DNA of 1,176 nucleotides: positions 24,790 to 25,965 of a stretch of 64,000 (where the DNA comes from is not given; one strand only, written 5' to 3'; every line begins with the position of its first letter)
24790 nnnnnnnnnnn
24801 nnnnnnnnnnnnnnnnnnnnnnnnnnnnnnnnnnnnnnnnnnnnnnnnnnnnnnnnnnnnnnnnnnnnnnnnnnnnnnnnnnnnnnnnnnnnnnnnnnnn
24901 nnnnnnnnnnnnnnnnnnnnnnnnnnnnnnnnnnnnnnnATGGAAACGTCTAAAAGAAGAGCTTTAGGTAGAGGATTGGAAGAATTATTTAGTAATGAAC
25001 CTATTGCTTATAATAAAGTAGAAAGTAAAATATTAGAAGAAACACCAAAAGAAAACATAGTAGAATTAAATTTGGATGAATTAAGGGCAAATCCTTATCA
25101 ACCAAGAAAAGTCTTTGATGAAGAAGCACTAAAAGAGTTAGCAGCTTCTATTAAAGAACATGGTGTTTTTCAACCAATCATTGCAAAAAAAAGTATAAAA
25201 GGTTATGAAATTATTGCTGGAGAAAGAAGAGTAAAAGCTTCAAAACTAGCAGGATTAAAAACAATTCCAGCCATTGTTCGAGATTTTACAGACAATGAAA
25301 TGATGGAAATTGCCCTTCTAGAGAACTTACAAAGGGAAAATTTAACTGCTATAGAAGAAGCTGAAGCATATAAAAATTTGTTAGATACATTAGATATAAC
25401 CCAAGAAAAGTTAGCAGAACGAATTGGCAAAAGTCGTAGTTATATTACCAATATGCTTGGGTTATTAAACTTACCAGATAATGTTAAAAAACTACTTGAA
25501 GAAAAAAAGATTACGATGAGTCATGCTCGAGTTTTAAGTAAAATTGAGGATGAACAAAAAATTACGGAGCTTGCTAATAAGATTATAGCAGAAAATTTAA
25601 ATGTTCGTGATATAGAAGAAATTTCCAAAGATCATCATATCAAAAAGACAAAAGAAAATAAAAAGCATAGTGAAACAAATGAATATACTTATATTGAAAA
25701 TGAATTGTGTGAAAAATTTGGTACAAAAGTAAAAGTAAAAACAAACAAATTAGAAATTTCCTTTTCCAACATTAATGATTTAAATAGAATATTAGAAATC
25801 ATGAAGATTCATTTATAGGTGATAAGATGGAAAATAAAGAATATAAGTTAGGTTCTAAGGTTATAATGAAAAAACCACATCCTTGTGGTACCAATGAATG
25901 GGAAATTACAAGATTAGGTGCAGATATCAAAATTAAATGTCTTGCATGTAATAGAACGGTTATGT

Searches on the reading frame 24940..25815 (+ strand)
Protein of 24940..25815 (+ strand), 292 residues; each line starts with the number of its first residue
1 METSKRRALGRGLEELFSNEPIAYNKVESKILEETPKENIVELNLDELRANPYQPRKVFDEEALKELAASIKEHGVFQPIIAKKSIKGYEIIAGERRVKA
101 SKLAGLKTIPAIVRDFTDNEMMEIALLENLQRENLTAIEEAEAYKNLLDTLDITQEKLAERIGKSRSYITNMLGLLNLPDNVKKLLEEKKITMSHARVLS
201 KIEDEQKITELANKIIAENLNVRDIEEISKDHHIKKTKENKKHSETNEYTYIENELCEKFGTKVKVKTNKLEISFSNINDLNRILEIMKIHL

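Call 3: search_protein_families(library=ncbifam, proteins=[window:24940-25815:+], max_evalue=0.01)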
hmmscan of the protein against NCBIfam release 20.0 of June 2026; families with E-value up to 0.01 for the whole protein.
window:24940-25815:+ (292 aa): 8 families
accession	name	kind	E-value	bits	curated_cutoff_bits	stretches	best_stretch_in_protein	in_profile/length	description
TIGR04285.1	nucleoid_noc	exception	1.6e-73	247.2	315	1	40-248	2-210/255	nucleoid occlusion protein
TIGR00180.1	parB_part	domain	2e-62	210.2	58.45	1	38-216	3-186/186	ParB/RepB/Spo0J family partition protein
TIGR03734.1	PRTRC_parB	hypoth_equivalog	3.6e-38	131.4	278.6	1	53-228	6-185/555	PRTRC system ParB family protein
TIGR03454.1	partition_RepB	equivalog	1.1e-15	57.9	201.5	1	33-175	55-200/325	plasmid partitioning protein RepB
NF010406.0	PRK13832.1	subfamily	3.4e-13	49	640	1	40-171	4-138/578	plasmid partitioning protein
NF010440.0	PRK13866.1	equivalog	9.7e-09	34.8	522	1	60-149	85-177/336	plasmid partitioning protein RepB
NF010252.0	PRK13698.1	equivalog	5.3e-05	22.2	274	1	57-286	82-316/323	ParB/RepB/Spo0J family plasmid partition protein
NF053625.1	SerKinSerKArch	equivalog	0.001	18.3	380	1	60-141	31-115/244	ADP-dependent L-serine kinase SerK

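Call 4: search_protein_families(library=pfam, proteins=[window:24940-25815:+], max_evalue=0.01)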
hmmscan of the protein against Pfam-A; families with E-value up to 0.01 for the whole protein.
window:24940-25815:+ (292 aa): 6 families
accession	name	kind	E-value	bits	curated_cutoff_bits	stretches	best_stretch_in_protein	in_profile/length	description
PF02195.25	ParB_N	-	1.7e-36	124.6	26.3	1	39-131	2-95/95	ParB N-terminal domain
PF17762.8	HTH_ParB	-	1.8e-35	121.6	22.6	1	133-231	1-99/102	ParB HTH domain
PF08535.16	KorB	-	2.7e-05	24.5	22.3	1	154-189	5-40/89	KorB domain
PF23552.2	ParB_C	-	7.5e-05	22.6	23.8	1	252-287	8-48/50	ParB dimerisation domain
PF01381.28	HTH_3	-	7.7e-05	23.1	23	1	147-172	4-29/55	Helix-turn-helix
PF23433.1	DUF7119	-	0.0042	17.4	30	1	158-231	51-125/141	Family of unknown function (DUF7119)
